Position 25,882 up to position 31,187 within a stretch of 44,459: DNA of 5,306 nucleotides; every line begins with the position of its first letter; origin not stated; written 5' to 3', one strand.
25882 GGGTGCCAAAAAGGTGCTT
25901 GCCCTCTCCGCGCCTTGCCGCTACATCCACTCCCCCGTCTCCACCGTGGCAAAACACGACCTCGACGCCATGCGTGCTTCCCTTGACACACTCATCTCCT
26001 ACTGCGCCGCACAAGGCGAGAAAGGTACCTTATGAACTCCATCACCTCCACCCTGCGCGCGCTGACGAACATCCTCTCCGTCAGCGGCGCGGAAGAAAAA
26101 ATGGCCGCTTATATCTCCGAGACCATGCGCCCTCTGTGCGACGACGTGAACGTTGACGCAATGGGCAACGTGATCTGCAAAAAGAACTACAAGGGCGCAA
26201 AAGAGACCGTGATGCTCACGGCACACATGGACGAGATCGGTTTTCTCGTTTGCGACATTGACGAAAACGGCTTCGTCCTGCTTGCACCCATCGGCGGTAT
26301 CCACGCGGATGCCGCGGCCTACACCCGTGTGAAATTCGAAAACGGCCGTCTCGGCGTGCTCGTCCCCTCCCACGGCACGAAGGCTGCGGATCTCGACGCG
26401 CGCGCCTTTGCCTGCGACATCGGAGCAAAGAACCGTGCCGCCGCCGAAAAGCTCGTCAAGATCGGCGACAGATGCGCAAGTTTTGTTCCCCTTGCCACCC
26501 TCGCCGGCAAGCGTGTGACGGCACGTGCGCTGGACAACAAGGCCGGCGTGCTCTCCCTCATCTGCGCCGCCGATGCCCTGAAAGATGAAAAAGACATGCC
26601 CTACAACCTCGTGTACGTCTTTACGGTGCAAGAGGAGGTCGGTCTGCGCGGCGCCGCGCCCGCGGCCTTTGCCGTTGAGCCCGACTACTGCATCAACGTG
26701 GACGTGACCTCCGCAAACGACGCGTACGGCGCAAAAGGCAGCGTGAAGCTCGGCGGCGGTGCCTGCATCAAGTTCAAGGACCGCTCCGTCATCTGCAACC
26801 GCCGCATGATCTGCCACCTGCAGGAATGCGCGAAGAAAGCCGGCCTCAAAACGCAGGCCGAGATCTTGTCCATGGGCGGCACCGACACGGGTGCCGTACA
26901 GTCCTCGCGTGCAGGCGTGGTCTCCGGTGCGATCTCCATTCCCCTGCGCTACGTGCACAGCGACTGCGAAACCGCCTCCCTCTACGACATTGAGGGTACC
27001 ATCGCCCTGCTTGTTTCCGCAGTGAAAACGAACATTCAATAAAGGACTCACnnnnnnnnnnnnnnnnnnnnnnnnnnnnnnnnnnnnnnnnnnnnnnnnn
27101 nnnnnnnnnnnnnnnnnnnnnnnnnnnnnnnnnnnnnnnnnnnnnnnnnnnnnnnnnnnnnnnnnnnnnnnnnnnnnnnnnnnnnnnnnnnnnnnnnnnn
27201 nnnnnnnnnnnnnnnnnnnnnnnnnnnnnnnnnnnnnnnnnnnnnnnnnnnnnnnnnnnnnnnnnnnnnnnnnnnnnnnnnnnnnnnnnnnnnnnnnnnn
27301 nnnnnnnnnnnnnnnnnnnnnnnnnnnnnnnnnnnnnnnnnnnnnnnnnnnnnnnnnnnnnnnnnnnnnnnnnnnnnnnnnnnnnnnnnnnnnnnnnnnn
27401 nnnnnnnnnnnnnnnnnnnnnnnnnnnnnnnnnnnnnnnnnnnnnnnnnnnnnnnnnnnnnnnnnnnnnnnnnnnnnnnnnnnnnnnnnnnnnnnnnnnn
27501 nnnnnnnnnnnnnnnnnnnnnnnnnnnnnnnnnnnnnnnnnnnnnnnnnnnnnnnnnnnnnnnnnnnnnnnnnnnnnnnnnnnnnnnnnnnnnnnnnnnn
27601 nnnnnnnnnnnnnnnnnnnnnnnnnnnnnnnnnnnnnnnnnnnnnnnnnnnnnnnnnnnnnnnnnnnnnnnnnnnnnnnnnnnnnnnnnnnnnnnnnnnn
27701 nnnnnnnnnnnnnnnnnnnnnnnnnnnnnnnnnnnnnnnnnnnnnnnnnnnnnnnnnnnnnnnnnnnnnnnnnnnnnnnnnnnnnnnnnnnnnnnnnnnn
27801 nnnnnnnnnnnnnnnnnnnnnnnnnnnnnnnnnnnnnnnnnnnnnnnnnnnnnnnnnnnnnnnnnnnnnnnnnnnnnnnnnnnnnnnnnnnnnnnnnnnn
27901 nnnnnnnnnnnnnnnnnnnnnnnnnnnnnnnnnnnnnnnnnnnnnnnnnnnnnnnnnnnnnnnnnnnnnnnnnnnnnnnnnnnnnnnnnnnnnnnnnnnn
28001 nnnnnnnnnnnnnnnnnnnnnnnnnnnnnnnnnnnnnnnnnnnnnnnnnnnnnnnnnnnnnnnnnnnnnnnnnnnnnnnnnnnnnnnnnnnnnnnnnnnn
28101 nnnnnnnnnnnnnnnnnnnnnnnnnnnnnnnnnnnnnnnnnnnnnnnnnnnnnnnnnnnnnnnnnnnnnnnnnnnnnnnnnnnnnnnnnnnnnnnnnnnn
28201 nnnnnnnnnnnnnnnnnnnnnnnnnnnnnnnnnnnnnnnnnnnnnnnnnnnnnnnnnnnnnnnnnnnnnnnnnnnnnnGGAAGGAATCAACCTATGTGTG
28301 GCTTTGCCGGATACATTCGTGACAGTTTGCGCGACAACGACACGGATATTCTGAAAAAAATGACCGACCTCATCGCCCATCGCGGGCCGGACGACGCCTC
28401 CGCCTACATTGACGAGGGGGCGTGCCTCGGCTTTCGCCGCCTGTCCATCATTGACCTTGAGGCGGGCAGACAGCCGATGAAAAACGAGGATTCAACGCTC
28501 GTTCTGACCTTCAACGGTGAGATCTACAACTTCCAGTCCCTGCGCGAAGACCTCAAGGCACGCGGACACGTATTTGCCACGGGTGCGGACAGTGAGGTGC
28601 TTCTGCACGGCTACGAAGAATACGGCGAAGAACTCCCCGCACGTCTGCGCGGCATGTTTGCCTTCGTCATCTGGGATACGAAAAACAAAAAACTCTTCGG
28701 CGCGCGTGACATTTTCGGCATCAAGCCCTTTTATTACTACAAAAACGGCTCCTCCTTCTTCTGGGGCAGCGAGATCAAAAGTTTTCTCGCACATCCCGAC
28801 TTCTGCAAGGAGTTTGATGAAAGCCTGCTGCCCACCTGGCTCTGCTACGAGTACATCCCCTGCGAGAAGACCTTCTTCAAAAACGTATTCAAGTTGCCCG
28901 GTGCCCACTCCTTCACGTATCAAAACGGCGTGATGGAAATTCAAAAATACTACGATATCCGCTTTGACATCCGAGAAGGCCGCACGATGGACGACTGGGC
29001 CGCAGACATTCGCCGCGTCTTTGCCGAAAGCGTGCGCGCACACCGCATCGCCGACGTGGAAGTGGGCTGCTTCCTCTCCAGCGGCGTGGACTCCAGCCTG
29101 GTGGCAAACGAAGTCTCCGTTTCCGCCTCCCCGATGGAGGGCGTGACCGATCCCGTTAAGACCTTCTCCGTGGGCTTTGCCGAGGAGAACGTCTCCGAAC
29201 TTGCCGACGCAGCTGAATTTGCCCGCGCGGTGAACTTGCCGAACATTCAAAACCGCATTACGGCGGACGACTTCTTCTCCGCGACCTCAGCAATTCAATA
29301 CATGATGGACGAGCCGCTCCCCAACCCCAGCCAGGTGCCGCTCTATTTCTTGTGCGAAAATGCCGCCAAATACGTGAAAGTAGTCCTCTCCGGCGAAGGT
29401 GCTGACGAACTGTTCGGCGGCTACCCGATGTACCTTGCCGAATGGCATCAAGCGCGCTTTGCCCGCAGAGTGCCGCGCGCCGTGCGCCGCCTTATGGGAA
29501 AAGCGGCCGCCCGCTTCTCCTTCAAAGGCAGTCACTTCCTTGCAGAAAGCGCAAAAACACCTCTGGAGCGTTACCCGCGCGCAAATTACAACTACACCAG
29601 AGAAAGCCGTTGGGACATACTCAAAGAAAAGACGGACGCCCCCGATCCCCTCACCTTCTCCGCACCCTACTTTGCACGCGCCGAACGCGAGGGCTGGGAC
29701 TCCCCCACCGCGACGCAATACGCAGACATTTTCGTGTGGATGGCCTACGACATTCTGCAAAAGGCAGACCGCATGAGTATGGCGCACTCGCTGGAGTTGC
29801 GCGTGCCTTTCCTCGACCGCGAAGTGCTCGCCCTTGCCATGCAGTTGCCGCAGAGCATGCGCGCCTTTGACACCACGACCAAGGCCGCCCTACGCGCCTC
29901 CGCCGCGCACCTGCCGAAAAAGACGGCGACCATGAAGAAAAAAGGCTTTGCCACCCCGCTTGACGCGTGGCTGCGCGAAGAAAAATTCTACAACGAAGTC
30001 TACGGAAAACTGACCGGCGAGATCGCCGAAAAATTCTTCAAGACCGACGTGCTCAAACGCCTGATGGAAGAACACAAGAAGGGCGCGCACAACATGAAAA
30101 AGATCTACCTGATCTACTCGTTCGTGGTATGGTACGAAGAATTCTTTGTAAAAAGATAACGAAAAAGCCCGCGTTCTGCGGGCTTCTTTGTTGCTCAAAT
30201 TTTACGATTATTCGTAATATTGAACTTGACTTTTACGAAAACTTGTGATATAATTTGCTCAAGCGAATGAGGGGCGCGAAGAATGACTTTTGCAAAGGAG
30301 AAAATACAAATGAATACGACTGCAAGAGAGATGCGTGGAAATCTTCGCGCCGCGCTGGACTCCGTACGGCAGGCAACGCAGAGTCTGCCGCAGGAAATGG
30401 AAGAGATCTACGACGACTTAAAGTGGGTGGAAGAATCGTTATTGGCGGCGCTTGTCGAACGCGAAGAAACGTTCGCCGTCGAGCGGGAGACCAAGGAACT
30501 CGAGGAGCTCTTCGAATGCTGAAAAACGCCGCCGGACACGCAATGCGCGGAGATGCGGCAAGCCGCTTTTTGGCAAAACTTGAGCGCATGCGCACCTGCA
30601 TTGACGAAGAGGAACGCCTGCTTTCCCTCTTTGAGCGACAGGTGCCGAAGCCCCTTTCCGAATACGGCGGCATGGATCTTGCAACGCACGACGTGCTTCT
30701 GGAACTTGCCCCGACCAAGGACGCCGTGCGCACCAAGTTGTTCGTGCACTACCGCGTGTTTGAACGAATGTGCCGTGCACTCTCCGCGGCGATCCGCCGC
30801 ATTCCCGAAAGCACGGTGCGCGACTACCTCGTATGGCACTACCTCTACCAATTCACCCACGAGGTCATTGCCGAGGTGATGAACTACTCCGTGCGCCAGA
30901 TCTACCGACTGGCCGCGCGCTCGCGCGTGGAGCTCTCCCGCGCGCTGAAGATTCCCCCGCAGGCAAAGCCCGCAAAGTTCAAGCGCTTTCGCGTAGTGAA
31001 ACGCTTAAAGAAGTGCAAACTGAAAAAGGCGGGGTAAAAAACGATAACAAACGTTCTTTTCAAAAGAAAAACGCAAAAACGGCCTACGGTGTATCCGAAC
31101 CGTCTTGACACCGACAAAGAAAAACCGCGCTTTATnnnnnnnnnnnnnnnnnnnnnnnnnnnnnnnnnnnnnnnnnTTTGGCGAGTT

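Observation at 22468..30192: murD heads a translationally coupled six-gene operon with three M42 aminopeptidases, an ATP-grasp ligase and an AsnB-type amidotransferase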

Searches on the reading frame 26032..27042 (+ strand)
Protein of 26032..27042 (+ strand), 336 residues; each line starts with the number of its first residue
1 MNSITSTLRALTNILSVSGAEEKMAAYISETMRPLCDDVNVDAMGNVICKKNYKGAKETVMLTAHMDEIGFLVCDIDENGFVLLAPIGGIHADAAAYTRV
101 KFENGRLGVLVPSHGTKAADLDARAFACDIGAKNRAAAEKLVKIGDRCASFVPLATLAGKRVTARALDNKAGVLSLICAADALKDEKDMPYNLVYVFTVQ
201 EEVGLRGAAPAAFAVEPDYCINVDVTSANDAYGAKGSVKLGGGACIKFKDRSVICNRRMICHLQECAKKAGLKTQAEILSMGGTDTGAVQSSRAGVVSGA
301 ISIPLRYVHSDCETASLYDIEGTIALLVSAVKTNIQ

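Call 3: search_protein_families(library=pfam, proteins=[window:26032-27042:+])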
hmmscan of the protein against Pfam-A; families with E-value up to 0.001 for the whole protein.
window:26032-27042:+ (336 aa): 3 families
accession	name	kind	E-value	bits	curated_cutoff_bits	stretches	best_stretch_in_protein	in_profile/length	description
PF05343.19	Peptidase_M42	-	3.4e-74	250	23.2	1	45-326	1-292/292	M42 glutamyl aminopeptidase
PF01546.33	Peptidase_M20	-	5.5e-11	43.2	24.6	1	161-332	27-205/206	Peptidase family M20/M25/M40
PF04389.22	Peptidase_M28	-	8e-06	26.1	21.3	0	166-227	30-96/193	Peptidase family M28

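Call 4: search_protein_families(library=ncbifam, proteins=[window:26032-27042:+])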
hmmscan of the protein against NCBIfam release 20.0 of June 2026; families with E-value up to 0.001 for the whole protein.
window:26032-27042:+ (336 aa): 19 families
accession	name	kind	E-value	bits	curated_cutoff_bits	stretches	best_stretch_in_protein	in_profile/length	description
NF007421.0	PRK09961.1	equivalog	2.3e-55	187.9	412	1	6-331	4-330/345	aminopeptidase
TIGR03107.1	glu_aminopep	equivalog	1.7e-47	162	469.7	1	8-332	4-339/350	glutamyl aminopeptidase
NF040822.1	lys_aminopep_Arch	equivalog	2.3e-47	161.8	700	1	25-326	25-330/345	lysyl aminopeptidase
NF007367.0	PRK09864.1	equivalog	2.8e-38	131.6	569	1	8-328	6-335/356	aminopeptidase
TIGR03106.1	trio_M42_hydro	equivalog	2.5e-19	69.4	397.75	1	4-285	5-294/343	osmoprotectant NAGGN system M42 family peptidase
NF009555.0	PRK13004.1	equivalog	5.9e-14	51.8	321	1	3-70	16-82/399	YgeY family selenium metabolism-linked hydrolase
TIGR01883.1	PepT-like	hypoth_equivalog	4.1e-12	45.8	274.25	1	163-209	95-141/361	peptidase T-like protein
NF003367.0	PRK04443.1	equivalog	2.6e-10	40.1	363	1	6-69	11-72/349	[LysW]-lysine hydrolase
TIGR03526.1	selenium_YgeY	hypoth_equivalog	7.1e-09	35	321.5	1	3-71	14-81/395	YgeY family selenium metabolism-linked hydrolase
TIGR01900.1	dapE-gram_pos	equivalog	1.7e-08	33.8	304.2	1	4-69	5-69/351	succinyl-diaminopimelate desuccinylase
TIGR01902.1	dapE-lys-deAc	subfamily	4.8e-07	29.3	163.1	1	8-69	3-62/340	N-acetyl-ornithine/N-acetyl-lysine deacetylase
TIGR01893.1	aa-his-dipept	subfamily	1.9e-05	23.6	343.75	0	3-68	5-73/478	beta-Ala-His dipeptidase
NF003976.0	PRK05469.1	subfamily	4.4e-05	22.5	255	0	168-210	141-183/409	tripeptide aminopeptidase PepT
NF006771.0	PRK09290.1-5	subfamily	0.00012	20.7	399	0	13-68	28-84/413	allantoate amidohydrolase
NF009920.0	PRK13381.1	subfamily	0.00017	20.5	293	0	167-221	143-200/412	peptidase T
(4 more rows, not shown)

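Call 52: search_solved_structures(query=window:26032-27042:+, max_evalue=1e-20, show_alignments=1)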
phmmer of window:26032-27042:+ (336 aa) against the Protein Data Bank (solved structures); distinct sequences matched with E-value up to 1e-20: 20.
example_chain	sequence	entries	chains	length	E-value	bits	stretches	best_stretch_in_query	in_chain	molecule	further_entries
1y0r_A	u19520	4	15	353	5.2e-58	200.1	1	26-332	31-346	Frv operon protein FrvX | Tetrahedral aminopeptidase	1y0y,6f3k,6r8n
1xfo_A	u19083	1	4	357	5.4e-58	200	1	26-332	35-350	Frv operon protein FrvX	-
3isx_A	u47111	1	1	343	2.1e-52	181.7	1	7-329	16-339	Endoglucanase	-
4p6y_A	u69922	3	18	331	2.4e-52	181.4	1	7-329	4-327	Aminopeptidase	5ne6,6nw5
5l6z_A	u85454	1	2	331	3.2e-51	177.8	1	7-329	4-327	leucylaminopeptidase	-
5ne7_A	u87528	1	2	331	5.9e-51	176.9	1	7-329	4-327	AMINOPEPTIDASE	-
5ne8_A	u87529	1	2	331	6.1e-51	176.8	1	7-329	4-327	AMINOPEPTIDASE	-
5ne9_A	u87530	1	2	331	1.5e-49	172.2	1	7-329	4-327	AMINOPEPTIDASE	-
9qr6_A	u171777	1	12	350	6.2e-47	163.7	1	3-332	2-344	Putative aminopeptidase MJ0555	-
4wwv_A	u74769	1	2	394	4e-46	161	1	8-324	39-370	Aminopeptidase from family M42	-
5ds0_A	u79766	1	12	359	6.3e-41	143.9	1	8-332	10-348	Peptidase M42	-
2pe3_A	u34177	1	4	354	1.7e-39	139.2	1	17-328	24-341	354aa long hypothetical operon protein Frv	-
2cf4_A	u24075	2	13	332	2.8e-39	138.5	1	3-327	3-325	PROTEIN PH0519 | COBALT-ACTIVATED PEPTIDASE TET1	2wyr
4x8i_A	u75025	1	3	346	3.6e-39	138.1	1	26-328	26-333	Lysyl aminopeptidase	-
2wzn_A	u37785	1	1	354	4.4e-39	137.9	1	17-328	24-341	354AA LONG HYPOTHETICAL OPERON PROTEIN FRV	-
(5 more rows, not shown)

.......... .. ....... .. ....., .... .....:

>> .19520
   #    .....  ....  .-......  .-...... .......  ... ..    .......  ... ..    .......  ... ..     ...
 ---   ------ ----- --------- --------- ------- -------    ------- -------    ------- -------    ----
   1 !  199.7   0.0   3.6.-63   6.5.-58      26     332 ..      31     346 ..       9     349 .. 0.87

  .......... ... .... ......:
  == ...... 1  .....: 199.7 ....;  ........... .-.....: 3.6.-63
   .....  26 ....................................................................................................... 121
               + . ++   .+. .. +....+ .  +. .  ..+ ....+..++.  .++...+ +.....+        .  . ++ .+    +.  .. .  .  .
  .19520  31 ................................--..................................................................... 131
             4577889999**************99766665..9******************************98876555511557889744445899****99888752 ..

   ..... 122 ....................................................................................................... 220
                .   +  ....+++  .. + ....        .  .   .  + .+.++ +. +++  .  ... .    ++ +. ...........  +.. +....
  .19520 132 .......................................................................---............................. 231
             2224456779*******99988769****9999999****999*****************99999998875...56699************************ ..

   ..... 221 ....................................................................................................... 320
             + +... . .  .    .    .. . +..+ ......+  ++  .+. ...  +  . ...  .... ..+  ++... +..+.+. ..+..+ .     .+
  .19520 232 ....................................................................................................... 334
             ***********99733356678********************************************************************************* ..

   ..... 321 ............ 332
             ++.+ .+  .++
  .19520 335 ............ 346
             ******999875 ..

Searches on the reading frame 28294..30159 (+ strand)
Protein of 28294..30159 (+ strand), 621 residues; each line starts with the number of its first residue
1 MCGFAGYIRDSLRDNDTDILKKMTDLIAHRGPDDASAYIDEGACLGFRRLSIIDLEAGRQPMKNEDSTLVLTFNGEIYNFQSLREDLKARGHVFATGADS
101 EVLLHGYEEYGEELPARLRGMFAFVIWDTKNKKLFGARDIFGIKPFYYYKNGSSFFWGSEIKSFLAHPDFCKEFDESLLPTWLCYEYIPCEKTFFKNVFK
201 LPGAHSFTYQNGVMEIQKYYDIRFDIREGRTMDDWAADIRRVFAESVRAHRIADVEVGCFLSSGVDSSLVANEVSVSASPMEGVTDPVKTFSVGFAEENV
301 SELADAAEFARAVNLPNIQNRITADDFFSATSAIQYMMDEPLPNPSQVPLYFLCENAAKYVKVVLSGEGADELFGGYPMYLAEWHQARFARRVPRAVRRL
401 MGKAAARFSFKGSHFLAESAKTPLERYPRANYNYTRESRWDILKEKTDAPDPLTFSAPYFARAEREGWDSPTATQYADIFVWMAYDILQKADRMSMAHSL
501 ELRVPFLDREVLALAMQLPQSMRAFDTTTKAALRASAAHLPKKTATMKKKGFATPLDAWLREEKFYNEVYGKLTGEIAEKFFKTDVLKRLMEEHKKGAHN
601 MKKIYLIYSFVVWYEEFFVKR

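Call 3: search_protein_families(library=pfam, proteins=[window:28294-30159:+])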
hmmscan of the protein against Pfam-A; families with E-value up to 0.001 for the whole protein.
window:28294-30159:+ (621 aa): 3 families
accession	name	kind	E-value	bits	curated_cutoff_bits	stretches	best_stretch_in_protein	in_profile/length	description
PF00733.27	Asn_synthase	-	1e-80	272.5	21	1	239-614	2-353/354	Asparagine synthase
PF13537.11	GATase_7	-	9.8e-45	152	25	1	48-166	2-123/123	Glutamine amidotransferase domain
PF13522.11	GATase_6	-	1.3e-37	129.2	27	1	32-160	1-130/130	Glutamine amidotransferase domain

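Call 4: search_protein_families(library=ncbifam, proteins=[window:28294-30159:+])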
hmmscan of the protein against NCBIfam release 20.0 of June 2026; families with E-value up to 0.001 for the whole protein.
window:28294-30159:+ (621 aa): 9 families
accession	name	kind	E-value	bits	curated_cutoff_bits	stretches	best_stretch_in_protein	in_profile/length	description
TIGR01536.1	asn_synth_AEB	equivalog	3.1e-141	471.9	267.1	1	2-552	1-517/517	asparagine synthase (glutamine-hydrolyzing)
TIGR03108.1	eps_aminotran_1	hypoth_equivalog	2.4e-135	452.7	816.9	1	1-611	1-619/628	XrtA/PEP-CTERM system amidotransferase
TIGR03104.1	trio_amidotrans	equivalog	7.5e-95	318.3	570.1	1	1-598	1-568/589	N-acetylglutaminylglutamine amidotransferase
NF006949.0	PRK09431.1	equivalog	3.4e-89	299.9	499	3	1-175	1-176/554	asparagine synthase B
NF033535.1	lass_lactam_cya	exception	9.9e-68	229.2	525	2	1-387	1-389/668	lasso peptide isopeptide bond-forming cyclase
NF033561.1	macrolact_Ik_Al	subfamily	1.3e-12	47.2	300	1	115-554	76-494/561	albusnodin/ikarugamycin family macrolactam cyclase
TIGR01134.1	purF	equivalog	1.3e-08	34.6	350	1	59-161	84-196/432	amidophosphoribosyltransferase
TIGR01135.1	glmS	equivalog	2.8e-07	29.4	418.05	1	61-139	86-175/607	glutamine--fructose-6-phosphate transaminase (isomerizing)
NF001484.0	PRK00331.1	subfamily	7.9e-07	27.8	381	1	61-139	87-176/601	isomerizing glutamine--fructose-6-phosphate transaminase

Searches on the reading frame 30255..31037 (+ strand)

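Call 18: search_protein_families(library=pfam, proteins=[window:30255-31037:+])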
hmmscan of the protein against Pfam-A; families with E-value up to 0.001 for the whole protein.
window:30255-31037:+ (260 aa): 1 family
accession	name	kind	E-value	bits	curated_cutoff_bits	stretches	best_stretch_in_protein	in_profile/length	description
PF08281.18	Sigma70_r4_2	-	0.00068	19.7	25.7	0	187-227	14-54/54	Sigma-70, region 4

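Call 87: search_protein_families(library=pfam, proteins=[window:30255-31037:+], max_evalue=0.01)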
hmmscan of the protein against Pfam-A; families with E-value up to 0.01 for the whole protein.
window:30255-31037:+ (260 aa): 1 family
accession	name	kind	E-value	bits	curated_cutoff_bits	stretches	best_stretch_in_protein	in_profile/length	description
PF08281.18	Sigma70_r4_2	-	0.00068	19.7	25.7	1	187-227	14-54/54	Sigma-70, region 4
